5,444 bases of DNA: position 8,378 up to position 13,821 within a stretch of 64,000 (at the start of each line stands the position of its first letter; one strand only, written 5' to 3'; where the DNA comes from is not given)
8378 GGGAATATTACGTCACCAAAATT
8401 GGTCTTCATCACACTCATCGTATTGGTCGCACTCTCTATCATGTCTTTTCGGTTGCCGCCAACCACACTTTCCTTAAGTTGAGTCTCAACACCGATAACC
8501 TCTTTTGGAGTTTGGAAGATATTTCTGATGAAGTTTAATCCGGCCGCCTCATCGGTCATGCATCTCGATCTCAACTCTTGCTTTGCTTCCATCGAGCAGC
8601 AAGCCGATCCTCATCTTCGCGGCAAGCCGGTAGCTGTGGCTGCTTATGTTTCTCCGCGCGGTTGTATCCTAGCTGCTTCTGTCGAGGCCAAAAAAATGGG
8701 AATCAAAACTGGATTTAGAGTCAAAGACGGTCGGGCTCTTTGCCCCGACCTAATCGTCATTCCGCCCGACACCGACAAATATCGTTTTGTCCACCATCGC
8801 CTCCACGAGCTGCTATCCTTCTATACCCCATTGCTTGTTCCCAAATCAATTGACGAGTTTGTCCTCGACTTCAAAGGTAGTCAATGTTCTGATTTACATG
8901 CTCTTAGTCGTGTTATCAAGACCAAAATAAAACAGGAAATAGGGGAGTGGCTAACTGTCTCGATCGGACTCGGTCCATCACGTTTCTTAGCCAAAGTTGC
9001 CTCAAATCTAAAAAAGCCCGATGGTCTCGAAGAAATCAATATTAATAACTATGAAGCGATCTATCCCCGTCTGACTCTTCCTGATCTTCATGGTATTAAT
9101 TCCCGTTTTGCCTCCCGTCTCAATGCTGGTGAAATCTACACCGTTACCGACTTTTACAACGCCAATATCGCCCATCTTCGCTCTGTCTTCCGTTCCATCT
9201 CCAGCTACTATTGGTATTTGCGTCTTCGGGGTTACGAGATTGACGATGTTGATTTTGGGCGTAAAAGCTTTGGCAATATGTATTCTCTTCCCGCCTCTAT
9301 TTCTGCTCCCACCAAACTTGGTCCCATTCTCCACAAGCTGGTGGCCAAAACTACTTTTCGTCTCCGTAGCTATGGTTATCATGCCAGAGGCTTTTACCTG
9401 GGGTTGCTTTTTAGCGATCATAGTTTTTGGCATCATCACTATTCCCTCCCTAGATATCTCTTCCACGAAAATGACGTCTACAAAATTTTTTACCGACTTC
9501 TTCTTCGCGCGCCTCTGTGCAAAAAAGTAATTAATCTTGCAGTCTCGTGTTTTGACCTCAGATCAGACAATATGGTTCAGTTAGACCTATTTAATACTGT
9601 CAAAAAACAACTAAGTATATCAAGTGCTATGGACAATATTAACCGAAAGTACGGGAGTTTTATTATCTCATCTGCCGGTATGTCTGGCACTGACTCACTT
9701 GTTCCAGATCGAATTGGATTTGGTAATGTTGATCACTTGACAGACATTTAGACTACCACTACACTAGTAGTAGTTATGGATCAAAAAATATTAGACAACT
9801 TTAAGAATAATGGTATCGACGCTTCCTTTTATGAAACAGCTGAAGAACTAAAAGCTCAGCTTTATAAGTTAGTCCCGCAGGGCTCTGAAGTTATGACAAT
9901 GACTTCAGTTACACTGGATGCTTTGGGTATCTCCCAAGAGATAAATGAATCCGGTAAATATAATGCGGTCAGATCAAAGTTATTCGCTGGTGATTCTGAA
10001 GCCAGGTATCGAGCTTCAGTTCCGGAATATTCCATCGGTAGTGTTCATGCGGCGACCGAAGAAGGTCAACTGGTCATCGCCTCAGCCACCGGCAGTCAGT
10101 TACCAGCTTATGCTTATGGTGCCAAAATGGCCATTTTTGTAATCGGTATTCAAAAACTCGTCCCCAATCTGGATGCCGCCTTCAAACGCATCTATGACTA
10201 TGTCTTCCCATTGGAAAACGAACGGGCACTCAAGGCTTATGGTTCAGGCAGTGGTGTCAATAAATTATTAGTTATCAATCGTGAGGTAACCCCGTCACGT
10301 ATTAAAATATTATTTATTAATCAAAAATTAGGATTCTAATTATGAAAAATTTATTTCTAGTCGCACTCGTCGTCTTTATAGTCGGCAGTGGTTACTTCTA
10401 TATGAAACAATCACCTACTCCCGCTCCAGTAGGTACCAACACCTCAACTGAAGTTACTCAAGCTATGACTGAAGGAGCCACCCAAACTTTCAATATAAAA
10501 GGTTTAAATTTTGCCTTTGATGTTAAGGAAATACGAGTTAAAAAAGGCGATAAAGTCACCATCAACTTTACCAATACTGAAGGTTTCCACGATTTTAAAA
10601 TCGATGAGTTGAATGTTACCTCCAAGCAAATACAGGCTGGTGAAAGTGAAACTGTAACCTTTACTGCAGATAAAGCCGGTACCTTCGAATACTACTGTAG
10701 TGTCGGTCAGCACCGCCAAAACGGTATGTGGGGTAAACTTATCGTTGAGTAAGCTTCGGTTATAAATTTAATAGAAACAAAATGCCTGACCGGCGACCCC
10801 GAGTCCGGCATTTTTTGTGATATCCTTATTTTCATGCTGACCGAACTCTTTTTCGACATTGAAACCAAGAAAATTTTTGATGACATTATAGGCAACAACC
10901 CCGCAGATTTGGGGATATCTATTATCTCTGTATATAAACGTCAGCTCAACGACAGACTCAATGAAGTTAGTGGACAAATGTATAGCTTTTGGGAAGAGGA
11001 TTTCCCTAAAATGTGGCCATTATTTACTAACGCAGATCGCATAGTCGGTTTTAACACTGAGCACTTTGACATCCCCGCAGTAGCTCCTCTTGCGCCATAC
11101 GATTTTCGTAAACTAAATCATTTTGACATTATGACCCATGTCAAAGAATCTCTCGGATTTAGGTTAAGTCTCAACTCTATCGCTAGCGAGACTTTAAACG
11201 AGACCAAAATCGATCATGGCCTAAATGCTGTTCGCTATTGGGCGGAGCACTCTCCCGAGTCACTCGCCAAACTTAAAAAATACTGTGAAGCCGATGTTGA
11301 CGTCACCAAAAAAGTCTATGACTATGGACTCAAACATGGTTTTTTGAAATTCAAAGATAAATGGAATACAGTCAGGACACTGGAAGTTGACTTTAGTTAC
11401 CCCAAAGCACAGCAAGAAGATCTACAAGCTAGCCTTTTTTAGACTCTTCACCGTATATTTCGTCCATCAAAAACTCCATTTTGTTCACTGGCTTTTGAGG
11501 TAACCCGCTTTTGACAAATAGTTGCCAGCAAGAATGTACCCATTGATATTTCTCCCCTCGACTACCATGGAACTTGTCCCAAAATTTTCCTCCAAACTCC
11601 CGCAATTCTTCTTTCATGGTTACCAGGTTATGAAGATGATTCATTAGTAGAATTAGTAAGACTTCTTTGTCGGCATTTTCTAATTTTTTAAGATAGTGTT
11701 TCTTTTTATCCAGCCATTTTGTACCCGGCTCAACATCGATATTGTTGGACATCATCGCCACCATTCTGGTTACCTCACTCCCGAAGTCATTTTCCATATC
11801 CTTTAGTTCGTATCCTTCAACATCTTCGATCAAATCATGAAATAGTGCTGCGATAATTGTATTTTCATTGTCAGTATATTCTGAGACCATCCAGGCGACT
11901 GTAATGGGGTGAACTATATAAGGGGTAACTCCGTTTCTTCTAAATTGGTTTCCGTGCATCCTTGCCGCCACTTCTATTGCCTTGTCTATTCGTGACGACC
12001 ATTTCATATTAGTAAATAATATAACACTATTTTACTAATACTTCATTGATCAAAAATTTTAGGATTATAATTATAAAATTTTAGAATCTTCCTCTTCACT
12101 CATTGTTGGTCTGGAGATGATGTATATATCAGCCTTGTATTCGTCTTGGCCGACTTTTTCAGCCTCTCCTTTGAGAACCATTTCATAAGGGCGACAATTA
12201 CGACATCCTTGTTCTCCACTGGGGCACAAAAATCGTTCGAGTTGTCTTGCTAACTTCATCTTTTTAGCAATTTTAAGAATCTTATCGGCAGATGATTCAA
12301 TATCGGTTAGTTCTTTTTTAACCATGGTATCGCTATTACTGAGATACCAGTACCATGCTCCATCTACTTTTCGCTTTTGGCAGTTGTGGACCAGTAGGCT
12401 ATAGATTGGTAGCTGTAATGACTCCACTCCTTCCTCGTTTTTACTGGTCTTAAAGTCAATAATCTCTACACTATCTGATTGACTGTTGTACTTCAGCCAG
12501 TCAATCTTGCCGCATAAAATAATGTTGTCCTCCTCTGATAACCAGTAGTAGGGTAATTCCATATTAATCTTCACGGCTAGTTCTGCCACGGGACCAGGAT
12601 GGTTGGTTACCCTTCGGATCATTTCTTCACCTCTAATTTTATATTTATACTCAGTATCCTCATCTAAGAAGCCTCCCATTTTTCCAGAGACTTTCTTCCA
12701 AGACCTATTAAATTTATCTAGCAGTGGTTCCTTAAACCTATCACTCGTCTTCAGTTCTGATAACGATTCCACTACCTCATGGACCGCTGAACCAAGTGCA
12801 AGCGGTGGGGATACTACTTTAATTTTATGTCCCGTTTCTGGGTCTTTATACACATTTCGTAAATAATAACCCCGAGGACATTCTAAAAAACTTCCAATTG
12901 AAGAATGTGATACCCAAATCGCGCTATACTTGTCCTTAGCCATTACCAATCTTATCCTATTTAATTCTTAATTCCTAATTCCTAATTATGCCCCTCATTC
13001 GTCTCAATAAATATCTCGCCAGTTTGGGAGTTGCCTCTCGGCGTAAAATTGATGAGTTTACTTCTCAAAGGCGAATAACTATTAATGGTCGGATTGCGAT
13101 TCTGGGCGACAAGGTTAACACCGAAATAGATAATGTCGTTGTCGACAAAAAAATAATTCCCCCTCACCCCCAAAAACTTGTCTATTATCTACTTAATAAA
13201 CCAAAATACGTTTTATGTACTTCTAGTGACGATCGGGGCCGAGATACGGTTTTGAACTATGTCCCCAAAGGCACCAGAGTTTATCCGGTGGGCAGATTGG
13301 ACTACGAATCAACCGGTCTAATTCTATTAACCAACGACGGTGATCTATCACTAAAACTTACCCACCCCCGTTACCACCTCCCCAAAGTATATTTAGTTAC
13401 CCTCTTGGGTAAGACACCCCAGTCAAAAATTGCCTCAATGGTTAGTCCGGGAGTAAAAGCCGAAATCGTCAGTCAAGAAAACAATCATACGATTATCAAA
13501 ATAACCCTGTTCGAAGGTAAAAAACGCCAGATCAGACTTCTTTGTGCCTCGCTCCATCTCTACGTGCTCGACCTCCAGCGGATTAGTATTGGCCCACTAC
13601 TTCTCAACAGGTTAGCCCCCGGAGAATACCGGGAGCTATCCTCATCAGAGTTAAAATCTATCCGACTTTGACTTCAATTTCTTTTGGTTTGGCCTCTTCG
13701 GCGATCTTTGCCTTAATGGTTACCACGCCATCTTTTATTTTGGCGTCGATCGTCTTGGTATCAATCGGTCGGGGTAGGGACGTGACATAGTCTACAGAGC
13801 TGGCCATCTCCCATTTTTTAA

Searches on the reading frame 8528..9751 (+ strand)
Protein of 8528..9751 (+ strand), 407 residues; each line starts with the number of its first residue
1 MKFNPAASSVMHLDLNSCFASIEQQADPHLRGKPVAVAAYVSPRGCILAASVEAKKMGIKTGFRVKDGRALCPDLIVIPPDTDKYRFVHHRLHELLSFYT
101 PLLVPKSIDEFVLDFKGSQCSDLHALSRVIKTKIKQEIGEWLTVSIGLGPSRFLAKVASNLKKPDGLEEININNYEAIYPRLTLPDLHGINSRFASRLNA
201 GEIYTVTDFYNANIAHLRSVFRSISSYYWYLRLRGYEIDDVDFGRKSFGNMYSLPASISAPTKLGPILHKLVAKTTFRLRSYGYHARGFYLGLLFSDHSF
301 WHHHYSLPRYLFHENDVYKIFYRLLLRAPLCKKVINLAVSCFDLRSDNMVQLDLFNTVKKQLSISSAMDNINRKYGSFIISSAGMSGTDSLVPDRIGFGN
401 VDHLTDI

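Call 59: search_protein_families(library=pfam, proteins=[window:8528-9751:+], max_evalue=0.00001)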
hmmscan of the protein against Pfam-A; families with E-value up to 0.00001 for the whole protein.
window:8528-9751:+ (407 aa): 2 families
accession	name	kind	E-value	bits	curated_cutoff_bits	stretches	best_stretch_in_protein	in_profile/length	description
PF00817.25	IMS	-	4.7e-36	124.4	23.2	1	13-160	1-148/148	impB/mucB/samB family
PF11799.13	IMS_C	-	3.6e-10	40.7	20.7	1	245-354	1-109/109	impB/mucB/samB family C-terminal domain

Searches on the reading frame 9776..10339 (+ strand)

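Call 59: search_protein_families(library=pfam, proteins=[window:9776-10339:+], max_evalue=0.00001)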
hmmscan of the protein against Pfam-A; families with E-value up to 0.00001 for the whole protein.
window:9776-10339:+ (187 aa): 1 family
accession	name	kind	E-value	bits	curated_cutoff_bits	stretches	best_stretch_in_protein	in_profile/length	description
PF02589.21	LUD_dom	-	1.3e-18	67.9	22.6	1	4-151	3-153/189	LUD domain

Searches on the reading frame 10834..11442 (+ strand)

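Call 59: search_protein_families(library=pfam, proteins=[window:10834-11442:+], max_evalue=0.00001)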
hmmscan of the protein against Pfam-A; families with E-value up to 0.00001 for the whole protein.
window:10834-11442:+ (202 aa): 1 family
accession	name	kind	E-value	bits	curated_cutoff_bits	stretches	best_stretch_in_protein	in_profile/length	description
PF13482.12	RNase_H_2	-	2.1e-12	47.7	22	1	5-164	1-163/165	RNase_H superfamily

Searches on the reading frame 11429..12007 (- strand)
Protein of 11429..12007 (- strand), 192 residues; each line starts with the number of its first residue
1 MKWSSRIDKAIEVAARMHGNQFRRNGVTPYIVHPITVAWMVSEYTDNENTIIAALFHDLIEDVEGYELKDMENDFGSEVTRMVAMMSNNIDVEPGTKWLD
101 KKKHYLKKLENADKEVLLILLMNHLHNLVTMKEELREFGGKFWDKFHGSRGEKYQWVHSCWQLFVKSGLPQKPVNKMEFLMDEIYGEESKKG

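Call 59: search_protein_families(library=pfam, proteins=[window:11429-12007:-], max_evalue=0.00001)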
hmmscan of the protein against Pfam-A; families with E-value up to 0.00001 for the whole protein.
window:11429-12007:- (192 aa): 1 family
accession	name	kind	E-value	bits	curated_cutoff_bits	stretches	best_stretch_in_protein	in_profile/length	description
PF13328.12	HD_4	-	1.5e-14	54.4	27.2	1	10-134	1-130/156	HD domain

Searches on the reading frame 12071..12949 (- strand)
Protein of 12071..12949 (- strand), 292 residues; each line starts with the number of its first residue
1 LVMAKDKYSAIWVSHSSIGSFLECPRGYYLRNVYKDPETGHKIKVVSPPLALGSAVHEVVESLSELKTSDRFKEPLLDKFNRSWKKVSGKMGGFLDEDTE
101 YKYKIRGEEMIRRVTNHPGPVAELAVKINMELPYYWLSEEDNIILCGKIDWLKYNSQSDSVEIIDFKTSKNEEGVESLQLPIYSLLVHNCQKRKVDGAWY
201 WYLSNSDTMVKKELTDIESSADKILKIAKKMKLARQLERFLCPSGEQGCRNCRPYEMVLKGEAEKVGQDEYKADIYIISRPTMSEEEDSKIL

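Call 59: search_protein_families(library=pfam, proteins=[window:12071-12949:-], max_evalue=0.00001)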
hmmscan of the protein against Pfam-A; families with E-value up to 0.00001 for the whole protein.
window:12071-12949:- (292 aa): 1 family
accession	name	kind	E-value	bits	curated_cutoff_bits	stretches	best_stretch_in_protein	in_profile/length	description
PF12705.13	PDDEXK_1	-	4e-23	83.1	22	1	13-252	2-240/247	PD-(D/E)XK nuclease superfamily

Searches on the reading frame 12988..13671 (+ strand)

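Call 60: search_protein_families(library=pfam, proteins=[window:12988-13671:+], max_evalue=0.00001)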
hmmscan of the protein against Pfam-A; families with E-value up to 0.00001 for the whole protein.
window:12988-13671:+ (227 aa): 1 family
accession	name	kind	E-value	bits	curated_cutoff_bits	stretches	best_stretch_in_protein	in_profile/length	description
PF00849.27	PseudoU_synth_2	-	8.7e-22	78.4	26.8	1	66-188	2-152/152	RNA pseudouridylate synthase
